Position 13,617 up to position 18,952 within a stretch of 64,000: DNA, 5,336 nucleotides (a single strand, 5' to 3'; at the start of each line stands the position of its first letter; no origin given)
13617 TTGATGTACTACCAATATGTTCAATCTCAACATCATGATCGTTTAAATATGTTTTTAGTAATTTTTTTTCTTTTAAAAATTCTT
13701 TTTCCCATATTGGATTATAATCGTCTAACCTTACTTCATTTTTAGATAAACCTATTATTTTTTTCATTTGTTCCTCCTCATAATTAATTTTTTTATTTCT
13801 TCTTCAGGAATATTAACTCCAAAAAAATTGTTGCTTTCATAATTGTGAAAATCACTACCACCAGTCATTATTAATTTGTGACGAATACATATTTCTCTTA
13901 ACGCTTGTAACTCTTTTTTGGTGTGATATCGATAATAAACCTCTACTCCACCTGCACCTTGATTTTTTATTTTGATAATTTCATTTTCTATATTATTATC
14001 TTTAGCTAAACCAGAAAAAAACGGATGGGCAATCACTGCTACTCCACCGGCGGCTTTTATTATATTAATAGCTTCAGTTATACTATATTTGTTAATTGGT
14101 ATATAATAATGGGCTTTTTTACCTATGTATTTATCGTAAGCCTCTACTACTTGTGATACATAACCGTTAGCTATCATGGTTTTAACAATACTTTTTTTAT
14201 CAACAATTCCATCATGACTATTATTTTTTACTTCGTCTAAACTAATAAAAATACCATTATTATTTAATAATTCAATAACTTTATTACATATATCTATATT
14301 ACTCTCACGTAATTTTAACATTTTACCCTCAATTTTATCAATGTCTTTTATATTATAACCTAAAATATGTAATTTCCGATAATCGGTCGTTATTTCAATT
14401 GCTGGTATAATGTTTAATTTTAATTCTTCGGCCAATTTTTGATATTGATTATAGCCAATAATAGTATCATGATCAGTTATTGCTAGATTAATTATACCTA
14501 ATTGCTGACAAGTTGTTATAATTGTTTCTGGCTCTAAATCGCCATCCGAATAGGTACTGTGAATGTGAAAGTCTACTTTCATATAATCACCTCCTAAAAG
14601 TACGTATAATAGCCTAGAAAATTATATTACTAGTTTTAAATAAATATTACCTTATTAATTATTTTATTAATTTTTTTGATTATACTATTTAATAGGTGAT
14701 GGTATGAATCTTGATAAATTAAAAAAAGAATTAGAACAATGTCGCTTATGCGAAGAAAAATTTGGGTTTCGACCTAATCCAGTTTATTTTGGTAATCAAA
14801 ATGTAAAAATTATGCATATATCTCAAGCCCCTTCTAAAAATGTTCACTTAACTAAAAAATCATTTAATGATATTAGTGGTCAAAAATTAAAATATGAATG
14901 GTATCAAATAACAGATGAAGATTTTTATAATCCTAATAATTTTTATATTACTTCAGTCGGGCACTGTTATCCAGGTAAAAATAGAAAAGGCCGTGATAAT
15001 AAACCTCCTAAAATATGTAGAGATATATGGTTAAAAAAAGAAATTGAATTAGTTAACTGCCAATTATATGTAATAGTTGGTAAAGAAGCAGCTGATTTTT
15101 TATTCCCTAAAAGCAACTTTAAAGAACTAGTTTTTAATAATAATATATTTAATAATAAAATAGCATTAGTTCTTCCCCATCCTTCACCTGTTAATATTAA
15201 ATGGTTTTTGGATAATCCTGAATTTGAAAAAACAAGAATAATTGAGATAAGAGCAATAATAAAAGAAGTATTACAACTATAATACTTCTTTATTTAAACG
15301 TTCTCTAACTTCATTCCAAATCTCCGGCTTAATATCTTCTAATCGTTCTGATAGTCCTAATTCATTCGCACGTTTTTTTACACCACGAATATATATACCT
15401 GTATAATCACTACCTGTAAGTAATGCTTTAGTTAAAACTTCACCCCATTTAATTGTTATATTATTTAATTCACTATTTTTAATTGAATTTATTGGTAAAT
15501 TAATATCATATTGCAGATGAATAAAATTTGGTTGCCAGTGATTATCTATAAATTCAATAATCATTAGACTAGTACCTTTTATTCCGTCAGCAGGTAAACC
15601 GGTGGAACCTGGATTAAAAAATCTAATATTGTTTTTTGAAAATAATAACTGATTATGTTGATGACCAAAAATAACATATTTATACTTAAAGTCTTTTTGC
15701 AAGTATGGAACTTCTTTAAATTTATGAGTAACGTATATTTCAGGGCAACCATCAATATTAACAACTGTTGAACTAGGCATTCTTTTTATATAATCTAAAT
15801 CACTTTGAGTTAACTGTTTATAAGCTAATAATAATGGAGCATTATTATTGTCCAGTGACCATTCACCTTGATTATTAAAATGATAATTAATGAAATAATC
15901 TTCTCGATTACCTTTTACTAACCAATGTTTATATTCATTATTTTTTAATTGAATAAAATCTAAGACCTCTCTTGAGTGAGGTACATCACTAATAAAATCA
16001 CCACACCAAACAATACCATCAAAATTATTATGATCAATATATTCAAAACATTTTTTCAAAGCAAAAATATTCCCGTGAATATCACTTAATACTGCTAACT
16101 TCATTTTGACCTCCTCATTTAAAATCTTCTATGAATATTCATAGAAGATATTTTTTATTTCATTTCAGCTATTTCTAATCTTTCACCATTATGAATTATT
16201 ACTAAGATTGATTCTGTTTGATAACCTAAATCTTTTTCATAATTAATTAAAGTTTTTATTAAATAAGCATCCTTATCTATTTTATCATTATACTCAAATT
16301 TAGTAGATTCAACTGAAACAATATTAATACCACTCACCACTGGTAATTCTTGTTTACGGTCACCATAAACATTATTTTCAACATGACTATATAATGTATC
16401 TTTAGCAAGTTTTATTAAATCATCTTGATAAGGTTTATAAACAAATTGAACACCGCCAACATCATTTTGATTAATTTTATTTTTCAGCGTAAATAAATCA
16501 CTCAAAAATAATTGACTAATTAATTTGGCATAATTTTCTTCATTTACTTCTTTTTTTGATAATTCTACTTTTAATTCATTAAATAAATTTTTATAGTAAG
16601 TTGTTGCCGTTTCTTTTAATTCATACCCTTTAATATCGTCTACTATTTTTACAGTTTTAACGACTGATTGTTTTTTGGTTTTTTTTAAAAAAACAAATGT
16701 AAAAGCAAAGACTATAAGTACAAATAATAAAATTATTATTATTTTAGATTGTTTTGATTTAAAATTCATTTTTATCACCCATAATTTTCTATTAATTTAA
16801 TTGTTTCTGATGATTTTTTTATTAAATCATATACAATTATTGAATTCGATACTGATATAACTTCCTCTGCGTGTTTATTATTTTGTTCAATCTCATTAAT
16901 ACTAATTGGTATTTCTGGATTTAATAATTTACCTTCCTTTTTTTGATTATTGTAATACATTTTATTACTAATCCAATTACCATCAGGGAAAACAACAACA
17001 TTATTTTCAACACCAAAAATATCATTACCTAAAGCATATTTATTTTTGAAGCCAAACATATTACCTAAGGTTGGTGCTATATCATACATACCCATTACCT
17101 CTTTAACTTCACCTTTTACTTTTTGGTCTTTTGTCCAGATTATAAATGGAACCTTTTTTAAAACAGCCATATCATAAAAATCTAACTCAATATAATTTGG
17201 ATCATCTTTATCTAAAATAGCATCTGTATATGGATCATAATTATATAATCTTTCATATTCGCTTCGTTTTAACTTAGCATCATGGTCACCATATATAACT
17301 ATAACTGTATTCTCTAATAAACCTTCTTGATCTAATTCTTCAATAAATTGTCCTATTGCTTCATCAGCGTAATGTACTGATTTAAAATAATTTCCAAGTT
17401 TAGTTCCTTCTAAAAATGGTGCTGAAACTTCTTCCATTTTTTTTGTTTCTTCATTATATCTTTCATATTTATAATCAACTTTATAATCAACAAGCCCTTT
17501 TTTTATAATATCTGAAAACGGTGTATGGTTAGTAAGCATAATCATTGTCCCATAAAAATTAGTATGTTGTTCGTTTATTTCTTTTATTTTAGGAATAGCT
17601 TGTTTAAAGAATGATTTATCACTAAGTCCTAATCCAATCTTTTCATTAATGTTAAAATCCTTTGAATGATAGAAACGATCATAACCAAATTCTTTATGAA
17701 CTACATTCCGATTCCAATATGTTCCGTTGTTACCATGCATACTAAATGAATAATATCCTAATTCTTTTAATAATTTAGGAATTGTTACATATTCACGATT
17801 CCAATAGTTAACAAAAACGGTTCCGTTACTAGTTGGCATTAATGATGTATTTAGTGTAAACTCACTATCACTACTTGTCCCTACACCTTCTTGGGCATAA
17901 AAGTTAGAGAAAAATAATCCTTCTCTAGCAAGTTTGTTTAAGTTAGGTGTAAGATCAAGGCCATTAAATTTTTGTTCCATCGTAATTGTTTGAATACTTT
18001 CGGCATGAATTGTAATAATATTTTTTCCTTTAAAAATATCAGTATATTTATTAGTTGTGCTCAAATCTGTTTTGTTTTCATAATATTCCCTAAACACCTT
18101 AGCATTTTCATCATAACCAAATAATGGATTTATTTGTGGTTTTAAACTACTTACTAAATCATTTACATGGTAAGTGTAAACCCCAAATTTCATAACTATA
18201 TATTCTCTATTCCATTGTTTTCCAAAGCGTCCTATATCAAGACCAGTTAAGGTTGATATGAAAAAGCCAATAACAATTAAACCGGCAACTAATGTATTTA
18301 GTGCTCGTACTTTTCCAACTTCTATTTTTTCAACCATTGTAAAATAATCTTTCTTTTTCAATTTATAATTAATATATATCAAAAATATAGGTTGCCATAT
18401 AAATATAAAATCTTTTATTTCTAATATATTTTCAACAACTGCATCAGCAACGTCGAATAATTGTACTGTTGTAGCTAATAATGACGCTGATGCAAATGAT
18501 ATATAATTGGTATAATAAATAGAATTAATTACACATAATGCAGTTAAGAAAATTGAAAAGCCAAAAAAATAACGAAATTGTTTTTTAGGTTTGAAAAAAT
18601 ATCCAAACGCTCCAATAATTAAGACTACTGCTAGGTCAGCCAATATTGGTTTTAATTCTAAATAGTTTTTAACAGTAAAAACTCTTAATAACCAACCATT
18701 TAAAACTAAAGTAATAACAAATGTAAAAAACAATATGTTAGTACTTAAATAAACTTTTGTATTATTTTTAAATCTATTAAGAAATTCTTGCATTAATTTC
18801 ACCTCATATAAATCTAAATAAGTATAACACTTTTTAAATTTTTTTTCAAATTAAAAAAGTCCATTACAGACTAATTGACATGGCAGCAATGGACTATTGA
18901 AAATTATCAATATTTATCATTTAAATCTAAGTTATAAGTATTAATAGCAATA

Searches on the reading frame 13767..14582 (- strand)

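Call 29: search_protein_families(library=pfam, proteins=[window:13767-14582:-], max_evalue=0.00001)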
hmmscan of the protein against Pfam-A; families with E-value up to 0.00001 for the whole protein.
window:13767-14582:- (272 aa): 1 family
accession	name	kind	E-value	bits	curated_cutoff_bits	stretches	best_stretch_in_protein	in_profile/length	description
PF02811.25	PHP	-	1.2e-11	45.6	26.4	1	4-69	1-68/164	PHP domain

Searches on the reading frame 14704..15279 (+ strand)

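Call 29: search_protein_families(library=pfam, proteins=[window:14704-15279:+], max_evalue=0.00001)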
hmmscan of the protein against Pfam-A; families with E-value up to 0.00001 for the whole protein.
window:14704-15279:+ (192 aa): 1 family
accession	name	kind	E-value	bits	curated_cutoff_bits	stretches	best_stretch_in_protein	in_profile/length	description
PF03167.25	UDG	-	3.3e-20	73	24.3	1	29-178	3-136/141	Uracil DNA glycosylase superfamily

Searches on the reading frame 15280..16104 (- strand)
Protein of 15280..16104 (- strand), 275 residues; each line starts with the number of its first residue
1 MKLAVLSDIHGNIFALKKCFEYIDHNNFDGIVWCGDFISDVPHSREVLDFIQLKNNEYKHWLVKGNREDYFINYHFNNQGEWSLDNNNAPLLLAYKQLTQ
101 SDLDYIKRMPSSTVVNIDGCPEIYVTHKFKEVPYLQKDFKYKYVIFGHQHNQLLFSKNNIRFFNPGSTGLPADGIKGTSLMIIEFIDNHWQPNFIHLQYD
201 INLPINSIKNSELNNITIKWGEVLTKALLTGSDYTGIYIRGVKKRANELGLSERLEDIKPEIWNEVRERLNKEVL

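Call 30: search_protein_families(library=pfam, proteins=[window:15280-16104:-], max_evalue=0.00001)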
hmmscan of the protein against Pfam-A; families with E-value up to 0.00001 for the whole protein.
window:15280-16104:- (275 aa): 2 families
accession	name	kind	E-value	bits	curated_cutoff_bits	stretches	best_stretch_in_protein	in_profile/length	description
PF12850.12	Metallophos_2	-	2e-19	70.6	27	1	1-182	1-148/154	Calcineurin-like phosphoesterase superfamily domain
PF00149.33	Metallophos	-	2.2e-14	54.8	21.5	1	1-151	1-190/191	Calcineurin-like phosphoesterase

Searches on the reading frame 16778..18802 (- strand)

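Call 30: search_protein_families(library=pfam, proteins=[window:16778-18802:-], max_evalue=0.00001)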
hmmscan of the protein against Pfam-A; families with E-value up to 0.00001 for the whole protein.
window:16778-18802:- (675 aa): 2 families
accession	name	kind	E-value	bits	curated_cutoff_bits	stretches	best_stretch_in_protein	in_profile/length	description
PF00884.28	Sulfatase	-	7.4e-40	137.6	25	1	260-584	1-300/301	Sulfatase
PF01663.27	Phosphodiest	-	3.6e-07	30.5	23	0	472-510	184-222/342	Type I phosphodiesterase / nucleotide pyrophosphatase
